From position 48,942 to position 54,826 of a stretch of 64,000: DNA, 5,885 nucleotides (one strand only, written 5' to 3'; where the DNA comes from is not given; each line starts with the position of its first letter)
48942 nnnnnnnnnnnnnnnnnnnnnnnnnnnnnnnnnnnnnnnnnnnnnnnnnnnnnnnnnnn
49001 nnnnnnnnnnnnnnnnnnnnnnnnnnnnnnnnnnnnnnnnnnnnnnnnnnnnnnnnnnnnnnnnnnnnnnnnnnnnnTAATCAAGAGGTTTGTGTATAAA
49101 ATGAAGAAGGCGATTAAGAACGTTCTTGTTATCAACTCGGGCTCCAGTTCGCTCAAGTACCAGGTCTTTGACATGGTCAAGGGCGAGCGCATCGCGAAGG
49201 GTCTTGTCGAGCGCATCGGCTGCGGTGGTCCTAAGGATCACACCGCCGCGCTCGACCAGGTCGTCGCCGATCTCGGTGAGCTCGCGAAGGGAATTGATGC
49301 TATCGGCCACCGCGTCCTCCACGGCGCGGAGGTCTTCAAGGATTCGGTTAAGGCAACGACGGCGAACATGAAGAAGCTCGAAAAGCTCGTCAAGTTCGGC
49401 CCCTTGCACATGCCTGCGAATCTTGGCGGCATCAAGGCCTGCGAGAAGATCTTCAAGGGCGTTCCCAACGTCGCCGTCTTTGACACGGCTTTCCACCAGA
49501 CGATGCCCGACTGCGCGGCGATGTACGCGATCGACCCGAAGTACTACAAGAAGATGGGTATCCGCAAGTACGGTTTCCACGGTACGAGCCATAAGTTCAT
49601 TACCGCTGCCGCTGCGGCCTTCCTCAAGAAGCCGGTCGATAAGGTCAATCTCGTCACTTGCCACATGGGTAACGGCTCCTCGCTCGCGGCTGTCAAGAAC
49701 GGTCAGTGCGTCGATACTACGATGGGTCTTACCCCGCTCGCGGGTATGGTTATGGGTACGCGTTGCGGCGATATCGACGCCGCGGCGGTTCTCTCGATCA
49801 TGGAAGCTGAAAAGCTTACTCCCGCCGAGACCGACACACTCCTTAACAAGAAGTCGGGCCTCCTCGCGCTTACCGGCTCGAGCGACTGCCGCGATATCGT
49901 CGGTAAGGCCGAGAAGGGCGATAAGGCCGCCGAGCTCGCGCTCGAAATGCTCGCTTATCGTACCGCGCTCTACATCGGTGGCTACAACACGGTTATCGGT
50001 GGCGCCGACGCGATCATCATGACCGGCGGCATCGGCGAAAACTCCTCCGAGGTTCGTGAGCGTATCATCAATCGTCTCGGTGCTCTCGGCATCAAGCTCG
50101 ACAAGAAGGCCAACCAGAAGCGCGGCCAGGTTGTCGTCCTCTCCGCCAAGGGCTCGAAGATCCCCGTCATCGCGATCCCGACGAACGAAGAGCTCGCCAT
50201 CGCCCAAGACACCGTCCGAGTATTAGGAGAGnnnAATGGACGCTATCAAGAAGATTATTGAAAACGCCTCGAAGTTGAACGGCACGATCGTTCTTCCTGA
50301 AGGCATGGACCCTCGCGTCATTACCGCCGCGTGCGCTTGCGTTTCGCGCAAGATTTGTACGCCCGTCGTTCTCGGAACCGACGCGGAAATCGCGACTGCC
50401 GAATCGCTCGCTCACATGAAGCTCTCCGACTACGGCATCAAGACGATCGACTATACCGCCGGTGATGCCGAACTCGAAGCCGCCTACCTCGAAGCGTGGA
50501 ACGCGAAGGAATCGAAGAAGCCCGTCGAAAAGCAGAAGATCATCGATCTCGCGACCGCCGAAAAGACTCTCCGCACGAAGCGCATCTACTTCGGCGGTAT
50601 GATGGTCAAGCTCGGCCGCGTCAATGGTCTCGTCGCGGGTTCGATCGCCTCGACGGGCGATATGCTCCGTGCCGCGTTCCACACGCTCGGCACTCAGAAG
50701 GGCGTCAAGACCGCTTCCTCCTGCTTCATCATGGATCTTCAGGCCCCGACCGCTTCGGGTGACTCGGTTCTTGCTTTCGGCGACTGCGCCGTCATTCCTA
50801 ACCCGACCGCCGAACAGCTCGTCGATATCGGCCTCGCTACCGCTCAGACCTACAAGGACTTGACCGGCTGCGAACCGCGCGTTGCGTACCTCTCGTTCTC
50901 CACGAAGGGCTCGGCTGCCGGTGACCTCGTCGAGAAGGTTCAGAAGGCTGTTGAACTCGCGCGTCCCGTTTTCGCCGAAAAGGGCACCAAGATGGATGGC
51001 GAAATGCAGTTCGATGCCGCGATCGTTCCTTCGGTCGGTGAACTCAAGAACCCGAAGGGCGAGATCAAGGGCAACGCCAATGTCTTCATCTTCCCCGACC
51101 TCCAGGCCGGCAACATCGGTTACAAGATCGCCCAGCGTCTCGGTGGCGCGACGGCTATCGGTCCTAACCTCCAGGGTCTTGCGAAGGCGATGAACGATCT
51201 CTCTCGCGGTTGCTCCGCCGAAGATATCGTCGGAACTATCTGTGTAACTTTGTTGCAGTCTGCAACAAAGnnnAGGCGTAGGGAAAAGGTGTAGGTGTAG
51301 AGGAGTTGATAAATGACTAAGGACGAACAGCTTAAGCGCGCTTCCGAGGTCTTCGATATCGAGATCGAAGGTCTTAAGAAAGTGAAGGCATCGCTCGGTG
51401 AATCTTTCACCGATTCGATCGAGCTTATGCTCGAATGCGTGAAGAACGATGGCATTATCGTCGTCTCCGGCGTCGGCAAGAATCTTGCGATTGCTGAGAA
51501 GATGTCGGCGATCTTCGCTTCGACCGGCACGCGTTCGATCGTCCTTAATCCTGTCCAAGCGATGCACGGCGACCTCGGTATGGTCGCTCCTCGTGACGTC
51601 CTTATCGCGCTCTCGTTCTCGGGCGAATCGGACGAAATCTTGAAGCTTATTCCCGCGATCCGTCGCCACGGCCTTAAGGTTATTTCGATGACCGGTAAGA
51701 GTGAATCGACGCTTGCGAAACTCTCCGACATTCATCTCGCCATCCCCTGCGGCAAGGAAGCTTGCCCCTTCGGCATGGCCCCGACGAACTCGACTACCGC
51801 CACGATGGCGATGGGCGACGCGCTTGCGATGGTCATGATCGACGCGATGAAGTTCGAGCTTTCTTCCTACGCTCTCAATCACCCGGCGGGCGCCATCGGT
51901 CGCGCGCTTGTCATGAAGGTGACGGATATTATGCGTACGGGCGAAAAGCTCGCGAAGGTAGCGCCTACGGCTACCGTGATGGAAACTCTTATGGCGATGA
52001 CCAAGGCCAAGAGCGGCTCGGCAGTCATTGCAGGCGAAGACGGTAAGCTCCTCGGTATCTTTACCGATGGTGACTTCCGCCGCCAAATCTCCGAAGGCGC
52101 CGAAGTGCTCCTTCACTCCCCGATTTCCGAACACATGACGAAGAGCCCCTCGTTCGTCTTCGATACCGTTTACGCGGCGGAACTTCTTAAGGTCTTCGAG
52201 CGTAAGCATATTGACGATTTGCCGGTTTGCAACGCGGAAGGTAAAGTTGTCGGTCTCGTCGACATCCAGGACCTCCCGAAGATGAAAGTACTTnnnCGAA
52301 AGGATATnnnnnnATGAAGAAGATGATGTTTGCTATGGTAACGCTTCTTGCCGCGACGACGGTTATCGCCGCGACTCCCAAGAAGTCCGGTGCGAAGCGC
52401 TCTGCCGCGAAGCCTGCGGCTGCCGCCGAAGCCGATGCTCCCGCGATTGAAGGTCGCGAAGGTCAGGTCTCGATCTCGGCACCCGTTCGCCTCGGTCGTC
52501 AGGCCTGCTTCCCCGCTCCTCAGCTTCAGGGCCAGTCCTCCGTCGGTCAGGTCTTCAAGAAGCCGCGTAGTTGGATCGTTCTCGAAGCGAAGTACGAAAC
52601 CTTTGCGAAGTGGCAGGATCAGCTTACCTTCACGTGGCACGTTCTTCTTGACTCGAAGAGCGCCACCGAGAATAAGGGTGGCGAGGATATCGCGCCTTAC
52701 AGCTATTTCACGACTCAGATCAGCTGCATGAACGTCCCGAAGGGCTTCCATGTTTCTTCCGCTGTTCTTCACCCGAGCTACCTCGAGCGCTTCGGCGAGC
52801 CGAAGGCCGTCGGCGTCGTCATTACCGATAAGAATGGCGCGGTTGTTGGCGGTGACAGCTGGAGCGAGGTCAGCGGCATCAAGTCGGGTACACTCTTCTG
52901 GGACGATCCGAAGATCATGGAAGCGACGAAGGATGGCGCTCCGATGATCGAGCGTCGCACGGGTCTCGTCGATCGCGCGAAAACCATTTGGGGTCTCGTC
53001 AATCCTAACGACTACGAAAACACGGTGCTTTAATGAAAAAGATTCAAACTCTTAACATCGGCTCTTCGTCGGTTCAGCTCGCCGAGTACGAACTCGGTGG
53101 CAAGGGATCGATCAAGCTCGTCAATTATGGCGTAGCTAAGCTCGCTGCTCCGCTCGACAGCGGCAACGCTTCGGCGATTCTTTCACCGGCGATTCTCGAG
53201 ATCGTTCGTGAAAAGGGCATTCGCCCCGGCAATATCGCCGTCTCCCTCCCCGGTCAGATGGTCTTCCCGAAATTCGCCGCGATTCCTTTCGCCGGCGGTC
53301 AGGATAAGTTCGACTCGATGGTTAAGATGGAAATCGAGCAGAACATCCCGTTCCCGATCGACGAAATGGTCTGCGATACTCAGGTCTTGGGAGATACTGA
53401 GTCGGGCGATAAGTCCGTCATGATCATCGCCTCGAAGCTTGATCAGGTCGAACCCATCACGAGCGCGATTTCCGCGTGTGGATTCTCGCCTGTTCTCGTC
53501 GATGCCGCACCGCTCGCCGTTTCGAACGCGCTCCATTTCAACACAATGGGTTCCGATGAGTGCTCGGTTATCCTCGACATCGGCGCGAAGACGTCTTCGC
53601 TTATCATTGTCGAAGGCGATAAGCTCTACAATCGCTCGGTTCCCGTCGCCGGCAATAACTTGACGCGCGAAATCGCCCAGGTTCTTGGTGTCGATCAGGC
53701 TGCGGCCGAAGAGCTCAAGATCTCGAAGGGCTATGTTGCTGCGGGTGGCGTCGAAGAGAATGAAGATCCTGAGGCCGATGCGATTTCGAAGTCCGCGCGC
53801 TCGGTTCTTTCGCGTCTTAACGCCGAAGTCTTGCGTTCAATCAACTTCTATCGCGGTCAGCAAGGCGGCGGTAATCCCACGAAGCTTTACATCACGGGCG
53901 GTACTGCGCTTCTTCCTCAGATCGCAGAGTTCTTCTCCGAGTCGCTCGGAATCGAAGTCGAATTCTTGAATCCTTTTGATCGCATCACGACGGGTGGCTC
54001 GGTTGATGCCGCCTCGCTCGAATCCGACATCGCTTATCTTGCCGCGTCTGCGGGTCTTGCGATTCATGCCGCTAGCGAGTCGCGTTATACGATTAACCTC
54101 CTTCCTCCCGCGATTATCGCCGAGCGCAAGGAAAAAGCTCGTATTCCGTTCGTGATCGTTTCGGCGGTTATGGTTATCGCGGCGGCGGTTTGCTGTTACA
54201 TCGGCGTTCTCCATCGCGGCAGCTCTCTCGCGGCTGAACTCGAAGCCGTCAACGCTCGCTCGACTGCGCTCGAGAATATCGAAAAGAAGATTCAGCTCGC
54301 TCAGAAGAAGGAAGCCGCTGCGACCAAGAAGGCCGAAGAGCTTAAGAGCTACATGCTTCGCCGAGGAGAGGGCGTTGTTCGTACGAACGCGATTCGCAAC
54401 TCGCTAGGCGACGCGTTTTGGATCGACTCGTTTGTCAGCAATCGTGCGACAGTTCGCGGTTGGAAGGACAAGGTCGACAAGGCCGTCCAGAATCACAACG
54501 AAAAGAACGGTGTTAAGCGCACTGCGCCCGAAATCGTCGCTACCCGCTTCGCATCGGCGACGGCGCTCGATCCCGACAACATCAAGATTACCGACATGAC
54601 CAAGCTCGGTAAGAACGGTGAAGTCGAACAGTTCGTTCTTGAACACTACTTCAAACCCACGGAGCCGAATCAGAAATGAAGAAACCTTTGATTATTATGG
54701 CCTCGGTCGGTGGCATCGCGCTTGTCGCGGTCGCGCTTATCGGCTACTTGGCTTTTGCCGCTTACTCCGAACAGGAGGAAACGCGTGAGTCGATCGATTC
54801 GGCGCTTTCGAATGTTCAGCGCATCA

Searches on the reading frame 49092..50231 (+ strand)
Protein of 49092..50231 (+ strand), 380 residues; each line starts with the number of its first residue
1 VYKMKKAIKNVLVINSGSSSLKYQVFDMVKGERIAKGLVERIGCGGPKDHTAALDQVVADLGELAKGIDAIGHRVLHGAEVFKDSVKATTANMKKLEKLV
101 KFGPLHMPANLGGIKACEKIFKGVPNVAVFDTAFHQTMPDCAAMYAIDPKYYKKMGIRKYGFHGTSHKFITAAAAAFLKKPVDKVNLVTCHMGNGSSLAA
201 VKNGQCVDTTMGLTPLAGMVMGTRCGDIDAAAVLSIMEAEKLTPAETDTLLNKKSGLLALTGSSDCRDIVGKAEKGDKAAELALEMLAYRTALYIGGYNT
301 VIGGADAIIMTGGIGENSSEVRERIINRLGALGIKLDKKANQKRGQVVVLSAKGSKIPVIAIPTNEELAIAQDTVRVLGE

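Call 11: search_protein_families(library=pfam, proteins=[window:49092-50231:+], max_evalue=0.001)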
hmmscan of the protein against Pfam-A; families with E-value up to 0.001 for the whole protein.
window:49092-50231:+ (380 aa): 1 family
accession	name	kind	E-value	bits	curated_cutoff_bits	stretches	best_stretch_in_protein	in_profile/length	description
PF00871.23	Acetate_kinase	-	9.4e-132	439.8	22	1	11-372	2-392/392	Acetokinase family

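Call 28: list_cluster_members(proteins=[window:49092-50231:+, window:50236-51270:+, window:17023-19611:+, window:19614-20453:+, window:15921-16943:+, window:56894-60385:+])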
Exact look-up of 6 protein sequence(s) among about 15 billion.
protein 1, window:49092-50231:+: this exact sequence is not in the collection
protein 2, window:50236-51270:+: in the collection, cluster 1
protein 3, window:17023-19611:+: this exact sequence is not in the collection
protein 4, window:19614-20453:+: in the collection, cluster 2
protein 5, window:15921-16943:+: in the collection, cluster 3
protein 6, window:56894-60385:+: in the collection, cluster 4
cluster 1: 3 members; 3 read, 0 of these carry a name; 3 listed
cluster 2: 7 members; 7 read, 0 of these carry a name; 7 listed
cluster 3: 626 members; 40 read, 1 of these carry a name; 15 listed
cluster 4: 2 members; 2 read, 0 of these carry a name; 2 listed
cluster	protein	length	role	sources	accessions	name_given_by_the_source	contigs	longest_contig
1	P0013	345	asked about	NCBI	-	-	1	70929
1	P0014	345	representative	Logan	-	-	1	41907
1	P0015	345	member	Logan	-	-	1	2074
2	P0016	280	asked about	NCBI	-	-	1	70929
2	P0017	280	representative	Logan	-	-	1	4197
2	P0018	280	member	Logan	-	-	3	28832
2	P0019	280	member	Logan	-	-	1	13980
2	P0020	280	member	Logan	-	-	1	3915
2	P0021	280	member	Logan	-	-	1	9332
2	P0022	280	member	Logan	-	-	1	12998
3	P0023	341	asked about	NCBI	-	-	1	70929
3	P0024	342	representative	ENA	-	-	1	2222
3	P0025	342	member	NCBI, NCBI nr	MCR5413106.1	MAG: L-threonine 3-dehydrogenase [Kiritimatiellae bacterium] | L-threonine 3-dehydrogenase [Kiritimatiellia bacterium]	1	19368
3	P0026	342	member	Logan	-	-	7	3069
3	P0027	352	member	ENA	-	-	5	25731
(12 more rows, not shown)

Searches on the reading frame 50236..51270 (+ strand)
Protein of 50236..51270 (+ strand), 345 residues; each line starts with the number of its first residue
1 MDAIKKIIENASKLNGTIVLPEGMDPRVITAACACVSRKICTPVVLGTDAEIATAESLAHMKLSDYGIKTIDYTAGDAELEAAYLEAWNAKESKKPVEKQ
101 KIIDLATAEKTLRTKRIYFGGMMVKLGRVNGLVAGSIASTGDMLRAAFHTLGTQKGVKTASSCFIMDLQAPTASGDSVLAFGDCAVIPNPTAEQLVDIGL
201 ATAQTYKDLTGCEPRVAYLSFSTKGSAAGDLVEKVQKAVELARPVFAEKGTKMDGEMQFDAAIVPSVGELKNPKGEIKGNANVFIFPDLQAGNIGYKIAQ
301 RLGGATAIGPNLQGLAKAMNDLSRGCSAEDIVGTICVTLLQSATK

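Call 11: search_protein_families(library=pfam, proteins=[window:50236-51270:+], max_evalue=0.001)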
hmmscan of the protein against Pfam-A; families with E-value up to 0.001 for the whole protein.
window:50236-51270:+ (345 aa): 1 family
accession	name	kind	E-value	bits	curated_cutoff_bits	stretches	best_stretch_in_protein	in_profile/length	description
PF01515.24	PTA_PTB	-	1.1e-97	327.7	24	1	4-338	3-318/319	Phosphate acetyl/butaryl transferase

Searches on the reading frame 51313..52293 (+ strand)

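Call 11: search_protein_families(library=pfam, proteins=[window:51313-52293:+], max_evalue=0.001)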
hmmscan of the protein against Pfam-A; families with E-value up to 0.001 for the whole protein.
window:51313-52293:+ (327 aa): 3 families
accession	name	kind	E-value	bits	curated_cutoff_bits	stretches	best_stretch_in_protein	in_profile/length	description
PF01380.27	SIS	-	4e-24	85.3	25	1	49-173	8-130/131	SIS domain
PF00571.33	CBS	-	1.9e-15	57.4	24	2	203-260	1-56/57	CBS domain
PF13580.11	SIS_2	-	1.5e-10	41.7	27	1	91-128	101-138/138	SIS domain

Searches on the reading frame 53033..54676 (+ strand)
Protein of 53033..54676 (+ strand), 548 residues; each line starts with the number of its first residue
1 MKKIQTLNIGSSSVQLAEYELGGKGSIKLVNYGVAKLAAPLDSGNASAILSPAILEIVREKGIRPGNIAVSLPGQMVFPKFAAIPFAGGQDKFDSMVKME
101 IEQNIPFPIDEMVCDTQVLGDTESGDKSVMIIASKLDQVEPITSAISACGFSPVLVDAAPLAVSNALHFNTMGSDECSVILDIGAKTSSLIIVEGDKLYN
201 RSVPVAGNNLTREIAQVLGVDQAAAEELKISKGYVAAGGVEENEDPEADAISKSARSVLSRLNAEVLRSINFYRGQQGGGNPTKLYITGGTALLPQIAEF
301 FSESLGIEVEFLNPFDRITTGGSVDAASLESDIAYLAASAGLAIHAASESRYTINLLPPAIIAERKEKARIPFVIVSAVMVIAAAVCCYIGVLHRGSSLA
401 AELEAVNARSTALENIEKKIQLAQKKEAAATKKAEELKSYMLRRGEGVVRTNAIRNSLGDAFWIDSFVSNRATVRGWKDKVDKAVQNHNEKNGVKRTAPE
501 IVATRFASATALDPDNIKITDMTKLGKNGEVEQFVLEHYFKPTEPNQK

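Call 11: search_protein_families(library=pfam, proteins=[window:53033-54676:+], max_evalue=0.001)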
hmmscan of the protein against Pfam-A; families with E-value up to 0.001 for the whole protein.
window:53033-54676:+ (548 aa): 3 families
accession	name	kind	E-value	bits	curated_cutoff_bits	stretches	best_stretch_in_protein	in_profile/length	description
PF11104.14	PilM_2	-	2.5e-37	129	27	1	7-345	2-338/340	Type IV pilus assembly protein PilM;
PF14450.12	FtsA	-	8.5e-17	62.1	31.8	1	179-314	1-112/127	Cell division protein FtsA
PF06723.19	MreB_Mbl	-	3e-06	26.7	27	0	174-227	143-203/327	MreB/Mbl protein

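Call 73: search_protein_families(library=ncbifam, max_evalue=0.01, proteins=[window:53033-54676:+])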
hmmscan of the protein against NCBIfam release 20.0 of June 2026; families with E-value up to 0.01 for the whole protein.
window:53033-54676:+ (548 aa): 7 families
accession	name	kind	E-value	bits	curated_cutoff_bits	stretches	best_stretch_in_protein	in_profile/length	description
NF045709.1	Amuc_1101_fam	equivalog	2.7e-111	373.3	650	1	2-500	5-508/608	Amuc_1101 family PilM-like pilus complex protein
TIGR01175.1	pilM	subfamily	1.8e-46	158.8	133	1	7-345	8-346/348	type IV pilus assembly protein PilM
TIGR01174.1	ftsA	equivalog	1.5e-14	53.9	175.85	1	128-310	149-343/371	cell division protein FtsA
NF007009.0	PRK09472.1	equivalog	4.9e-08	32.5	409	1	128-267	157-297/420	cell division protein FtsA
TIGR02529.1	EutJ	subfamily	1.1e-05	25.1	152.1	1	145-309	83-222/239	ethanolamine utilization protein EutJ family protein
NF010539.0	PRK13927.1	subfamily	0.00013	21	293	0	145-236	121-218/339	rod shape-determining protein MreB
NF011660.0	PRK15080.1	equivalog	0.0002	20.7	182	1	146-310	117-256/277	ethanolamine utilization protein EutJ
